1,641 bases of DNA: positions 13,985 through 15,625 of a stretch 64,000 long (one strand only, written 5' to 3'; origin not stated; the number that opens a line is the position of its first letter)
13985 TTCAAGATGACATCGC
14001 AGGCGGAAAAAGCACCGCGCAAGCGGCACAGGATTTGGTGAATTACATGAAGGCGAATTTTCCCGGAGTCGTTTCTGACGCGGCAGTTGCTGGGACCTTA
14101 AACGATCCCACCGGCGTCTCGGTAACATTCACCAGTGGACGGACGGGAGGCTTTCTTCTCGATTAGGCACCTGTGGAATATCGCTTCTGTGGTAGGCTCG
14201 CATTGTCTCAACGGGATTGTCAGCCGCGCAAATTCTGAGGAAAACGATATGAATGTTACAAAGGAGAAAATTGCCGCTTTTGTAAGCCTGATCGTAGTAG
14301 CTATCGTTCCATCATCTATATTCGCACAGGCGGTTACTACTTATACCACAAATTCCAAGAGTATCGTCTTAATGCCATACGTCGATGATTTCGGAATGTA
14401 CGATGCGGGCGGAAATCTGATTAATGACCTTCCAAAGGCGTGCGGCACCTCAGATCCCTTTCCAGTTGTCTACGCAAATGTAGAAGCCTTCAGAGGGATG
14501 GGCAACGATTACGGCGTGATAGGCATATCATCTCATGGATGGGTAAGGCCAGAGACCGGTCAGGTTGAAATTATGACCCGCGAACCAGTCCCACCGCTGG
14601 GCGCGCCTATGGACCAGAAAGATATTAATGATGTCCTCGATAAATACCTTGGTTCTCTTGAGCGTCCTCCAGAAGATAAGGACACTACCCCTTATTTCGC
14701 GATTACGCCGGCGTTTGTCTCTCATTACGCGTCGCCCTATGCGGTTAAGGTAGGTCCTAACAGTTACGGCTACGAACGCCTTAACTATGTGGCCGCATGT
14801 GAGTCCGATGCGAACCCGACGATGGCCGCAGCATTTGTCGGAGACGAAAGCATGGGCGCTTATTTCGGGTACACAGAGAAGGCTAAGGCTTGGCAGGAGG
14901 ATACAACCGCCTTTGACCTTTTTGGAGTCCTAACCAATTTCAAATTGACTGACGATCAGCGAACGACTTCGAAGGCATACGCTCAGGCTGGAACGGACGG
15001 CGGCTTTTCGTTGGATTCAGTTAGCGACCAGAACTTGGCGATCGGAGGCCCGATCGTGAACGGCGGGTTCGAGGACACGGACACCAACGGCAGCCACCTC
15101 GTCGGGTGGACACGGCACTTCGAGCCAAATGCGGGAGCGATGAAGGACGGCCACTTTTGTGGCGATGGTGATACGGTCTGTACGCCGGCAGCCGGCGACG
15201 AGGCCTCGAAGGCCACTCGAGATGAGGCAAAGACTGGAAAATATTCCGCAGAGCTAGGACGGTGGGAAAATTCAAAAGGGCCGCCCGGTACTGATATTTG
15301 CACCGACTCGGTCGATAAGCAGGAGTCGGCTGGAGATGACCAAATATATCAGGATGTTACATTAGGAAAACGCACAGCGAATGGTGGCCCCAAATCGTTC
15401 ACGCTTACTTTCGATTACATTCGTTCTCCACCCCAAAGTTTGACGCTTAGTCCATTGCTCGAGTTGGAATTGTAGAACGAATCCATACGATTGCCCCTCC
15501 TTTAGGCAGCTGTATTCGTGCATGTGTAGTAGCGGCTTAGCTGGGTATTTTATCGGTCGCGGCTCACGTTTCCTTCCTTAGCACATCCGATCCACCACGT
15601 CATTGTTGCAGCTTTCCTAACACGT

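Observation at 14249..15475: Secreted 409-aa protein with caspase-like His...Cys arrangement (possible clan-CD peptidase)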

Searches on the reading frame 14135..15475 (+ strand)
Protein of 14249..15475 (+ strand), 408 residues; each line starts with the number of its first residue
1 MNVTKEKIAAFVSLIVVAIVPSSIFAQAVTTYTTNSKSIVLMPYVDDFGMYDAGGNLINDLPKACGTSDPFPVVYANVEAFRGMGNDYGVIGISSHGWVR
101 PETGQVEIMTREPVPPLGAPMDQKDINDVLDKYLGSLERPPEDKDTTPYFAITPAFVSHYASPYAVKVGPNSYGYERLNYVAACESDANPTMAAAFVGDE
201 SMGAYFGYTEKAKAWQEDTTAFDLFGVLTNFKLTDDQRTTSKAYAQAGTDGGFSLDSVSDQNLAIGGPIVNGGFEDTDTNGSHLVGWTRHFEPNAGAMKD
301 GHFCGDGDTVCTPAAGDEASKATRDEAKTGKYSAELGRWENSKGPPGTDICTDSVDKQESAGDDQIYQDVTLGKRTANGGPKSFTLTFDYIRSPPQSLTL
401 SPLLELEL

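Call 3: search_protein_families(library=pfam, proteins=[window:14249-15475:+, window:14135-15475:+], max_evalue=1)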
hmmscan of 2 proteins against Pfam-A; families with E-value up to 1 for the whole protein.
window:14249-15475:+ (408 aa): 0 families

window:14135-15475:+ (446 aa): 0 families

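Call 4: search_protein_families(library=ncbifam, proteins=[window:14249-15475:+], max_evalue=1)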
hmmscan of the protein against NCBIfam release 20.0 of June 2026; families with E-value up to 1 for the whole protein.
window:14249-15475:+ (408 aa): 0 families

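Call 5: search_solved_structures(query=window:14249-15475:+, max_evalue=10, show_alignments=2)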
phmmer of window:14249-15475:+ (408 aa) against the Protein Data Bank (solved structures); distinct sequences matched with E-value up to 10: 0.

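Call 6: find_homologous_proteins(query=window:14249-15475:+, max_evalue=0.001)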
Query window:14249-15475:+ (408 aa): 2 proteins with E <= 0.001 among 4368 candidates.
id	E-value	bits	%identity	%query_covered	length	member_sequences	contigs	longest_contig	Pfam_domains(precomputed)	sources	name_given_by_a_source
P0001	1.1e-277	939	100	100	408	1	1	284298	-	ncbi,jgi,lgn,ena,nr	ncbi:MAG TPA: hypothetical protein VMU16_10825 [Candidatus Binataceae bacterium]|nr:hypothetical pro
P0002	1.1e-67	247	43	96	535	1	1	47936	-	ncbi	ncbi:MAG: hypothetical protein ACREQX_14935 [Candidatus Binataceae bacterium]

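Call 13: find_encoding_contigs(protein=P0002, flank=10000, max_places=4)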
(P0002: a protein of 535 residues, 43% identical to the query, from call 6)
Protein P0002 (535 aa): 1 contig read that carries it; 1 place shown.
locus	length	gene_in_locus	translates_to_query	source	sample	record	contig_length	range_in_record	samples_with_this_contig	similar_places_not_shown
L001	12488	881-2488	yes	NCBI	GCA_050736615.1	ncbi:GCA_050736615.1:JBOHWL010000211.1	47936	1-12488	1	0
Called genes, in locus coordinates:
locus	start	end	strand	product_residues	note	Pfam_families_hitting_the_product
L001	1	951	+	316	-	?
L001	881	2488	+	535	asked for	-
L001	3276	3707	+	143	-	PF00436:SSB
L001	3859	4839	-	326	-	PF00158:Sigma54_activat, PF14532:Sigma54_activ_2, PF07724:AAA_2 (weak), PF00004:AAA, PF07728:AAA_5, PF25601:AAA_lid_14, PF02954:HTH_8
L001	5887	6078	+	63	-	PF13560:HTH_31 (weak), PF01381:HTH_3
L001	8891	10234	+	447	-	PF02550:AcetylCoA_hydro (faint), PF13336:AcetylCoA_hyd_C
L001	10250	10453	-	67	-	-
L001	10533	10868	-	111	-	PF14020:DUF4236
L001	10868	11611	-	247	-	-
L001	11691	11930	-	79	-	-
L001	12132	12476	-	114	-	-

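Call 22: predict_structure(alignment_id=A1)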
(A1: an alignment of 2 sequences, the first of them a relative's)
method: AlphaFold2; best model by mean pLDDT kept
length: 408 residues; sequences in the alignment: 2
mean_pLDDT: 28.7   pTM: 0.17
mean pLDDT of the five models: 28.7, 27.7, 25.2, 24.5, 23.6
residues with pLDDT >= 90: 0; 70-90: 0; 50-70: 0; < 50: 408
segments of 3 or more residues with pLDDT < 50: 1-408
pLDDT, mean of each block of 10 residues (from residue 1): 32 30 27 26 27 30 31 28 27 28 29 30 36 36 32 28 25 25 28 27 25 25 24 26 23 23 25 33 31 27 34 34 31 32 37 29 30 28 26 25 26
secondary structure, 60 per line:
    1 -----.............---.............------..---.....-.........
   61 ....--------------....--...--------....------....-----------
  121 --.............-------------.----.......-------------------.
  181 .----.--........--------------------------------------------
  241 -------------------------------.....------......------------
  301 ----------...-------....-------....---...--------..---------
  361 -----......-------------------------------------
elements in order: H6-18 H22-34 H46-50 H52-64 H79-82 E96-99 E106-109 H123-135 H154-160 H190-196 E272-276 E283-288 E311-313 E321-324 E332-335 E339-341 E366-371

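Call 42: predict_structure(alignment_id=A5)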
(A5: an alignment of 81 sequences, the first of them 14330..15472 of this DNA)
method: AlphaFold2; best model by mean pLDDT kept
length: 381 residues; sequences in the alignment: 81
mean_pLDDT: 75.2   pTM: 0.74
mean pLDDT of the five models: 75.2, 73.0, 72.9, 72.6, 72.7
residues with pLDDT >= 90: 148; 70-90: 73; 50-70: 101; < 50: 59
segments of 3 or more residues with pLDDT < 50: 140-145, 274-276, 312-334, 346-353, 366-381
pLDDT, mean of each block of 10 residues (from residue 1): 84 96 96 85 95 89 95 94 90 60 74 76 94 71 59 97 95 88 96 97 89 97 94 90 61 67 63 52 58 63 67 44 38 58 52 55 47 33 33
secondary structure, 60 per line:
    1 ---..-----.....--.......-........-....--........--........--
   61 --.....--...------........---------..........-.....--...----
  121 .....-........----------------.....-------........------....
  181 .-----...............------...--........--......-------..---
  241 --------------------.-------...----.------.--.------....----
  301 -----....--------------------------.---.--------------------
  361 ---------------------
elements in order: E11-15 H18-24 H26-33 H35-38 E41-45 H51-58 E63-67 E70-72 E79-86 H96-105 E107-111 E121-125 H127-134 E151-155 H163-170 E177-181 H187-201 H213-220 E226-228 E293-296 E306-309

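Call 46: fold_search(model_id=the predicted structure, library=pdb)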
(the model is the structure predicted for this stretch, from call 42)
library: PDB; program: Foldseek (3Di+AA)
matches with E <= 10: 233; with E <= 0.001: 1
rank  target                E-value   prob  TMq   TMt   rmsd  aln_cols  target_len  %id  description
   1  8rw5                  9.0e-04  1.00  0.24  0.11   5.1       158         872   13  Symmetry expansion of dimeric transmembrane anti-sigma factor DdvA (released 2024-11-06)
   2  8tl0_C                4.8e-03  1.00  0.37  0.31   4.7       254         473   11  Structure of activated SAVED-CHAT filament (released 2024-03-06)
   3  8rot_A                5.4e-03  1.00  0.24  0.11   5.6       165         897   13  Cryo-EM structure of the transmembrane anti-sigma factor DdvA (released 2024-11-06)
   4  8tl0_A                1.1e-02  0.99  0.36  0.30   5.0       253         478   11  Structure of activated SAVED-CHAT filament (released 2024-03-06)
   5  8dj3_B                2.0e-02  0.92  0.33  0.54   6.5       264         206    8  Caspase-7 bound to novel allosteric inhibitor (released 2023-07-05)
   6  8tl0_D                2.1e-02  0.97  0.34  0.28   5.7       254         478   10  Structure of activated SAVED-CHAT filament (released 2024-03-06)
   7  8tl0_B                2.3e-02  0.99  0.36  0.29   4.5       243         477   12  Structure of activated SAVED-CHAT filament (released 2024-03-06)
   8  7y85_D                4.9e-02  0.91  0.31  0.19   7.5       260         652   10  CryoEM structure of type III-E CRISPR Craspase gRAMP-crRNA in complex with TPR-CHAT protease bound to self RNA target (released 2022-12-14)
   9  3v6m_F                7.0e-02  0.77  0.30  0.52   7.4       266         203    7  Inhibition of caspase-6 activity by single mutation outside the active site (released 2012-03-28)
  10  3h1p_B                7.9e-02  0.66  0.31  0.48   7.6       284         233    9  Mature Caspase-7 I213A with DEVD-CHO inhibitor bound to active site (released 2009-06-30)
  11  5fby_A                9.5e-02  0.87  0.31  0.25   7.5       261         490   10  Crystal structure of ctSPD (released 2016-03-30)
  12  3v6m_B                1.6e-01  0.60  0.30  0.52   7.4       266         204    7  Inhibition of caspase-6 activity by single mutation outside the active site (released 2012-03-28)
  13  1cvr                  2.1e-01  0.69  0.33  0.30   7.4       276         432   10  Crystal structure of the Arg specific cysteine proteinase gingipain R (RGPB) (released 2000-03-01)
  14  5mz6_1                2.2e-01  0.72  0.30  0.12   6.3       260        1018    8  Cryo-EM structure of a Separase-Securin complex from Caenorhabditis elegans at 3.8 A resolution (released 2017-03-08)
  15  8j17_A                2.3e-01  0.21  0.16  0.21   6.8       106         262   15  Crystal structure of IsPETase variant (released 2023-11-29)
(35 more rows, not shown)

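Call 55: find_encoding_contigs(protein=P0001, flank=4000, max_places=6)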
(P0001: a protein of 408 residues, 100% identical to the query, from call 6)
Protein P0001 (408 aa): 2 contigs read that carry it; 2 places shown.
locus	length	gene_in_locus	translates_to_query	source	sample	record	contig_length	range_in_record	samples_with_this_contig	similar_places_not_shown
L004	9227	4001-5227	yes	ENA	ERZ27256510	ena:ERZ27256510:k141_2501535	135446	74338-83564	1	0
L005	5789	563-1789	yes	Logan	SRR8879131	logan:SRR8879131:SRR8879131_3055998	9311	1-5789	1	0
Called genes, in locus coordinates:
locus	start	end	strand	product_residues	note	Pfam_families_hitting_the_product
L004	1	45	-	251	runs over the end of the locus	PF14023:Bestrophin-like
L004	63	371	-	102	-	-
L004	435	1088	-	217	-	PF13353:Fer4_12 (weak), PF04055:Radical_SAM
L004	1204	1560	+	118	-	PF21157:DksA_N, PF01258:zf-dskA_traR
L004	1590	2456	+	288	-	PF00483:NTP_transferase, PF12804:NTP_transf_3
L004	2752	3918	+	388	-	PF15780:ASH (faint), PF22073:Cep192_D4 (weak)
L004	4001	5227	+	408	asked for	-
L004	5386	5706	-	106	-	-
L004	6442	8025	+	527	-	PF02321:OEP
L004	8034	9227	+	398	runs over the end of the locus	PF25917:BSH_RND, PF25973:BSH_CzcB (weak), PF25876:HH_MFP_RND, PF25885:HH_EMRA (weak), PF25944:Beta-barrel_RND, PF25967:RND-MFP_C, PF25989:YknX_C (weak)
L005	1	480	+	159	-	?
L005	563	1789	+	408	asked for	-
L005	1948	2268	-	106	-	-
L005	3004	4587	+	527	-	PF02321:OEP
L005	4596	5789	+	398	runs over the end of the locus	PF25917:BSH_RND, PF25973:BSH_CzcB (weak), PF25876:HH_MFP_RND, PF25885:HH_EMRA (weak), PF25944:Beta-barrel_RND, PF25967:RND-MFP_C, PF25989:YknX_C (weak)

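Call 57: search_protein_families(library=pfam, proteins=[P0002], max_evalue=1)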
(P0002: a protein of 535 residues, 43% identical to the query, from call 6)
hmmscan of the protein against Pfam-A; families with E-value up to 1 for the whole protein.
P0002 (535 aa): 0 families

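Call 74: search_protein_families(library=ncbifam, proteins=[P0002], max_evalue=1)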
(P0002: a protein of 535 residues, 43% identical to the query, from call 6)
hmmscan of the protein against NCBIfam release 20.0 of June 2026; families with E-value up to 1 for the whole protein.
P0002 (535 aa): 0 families
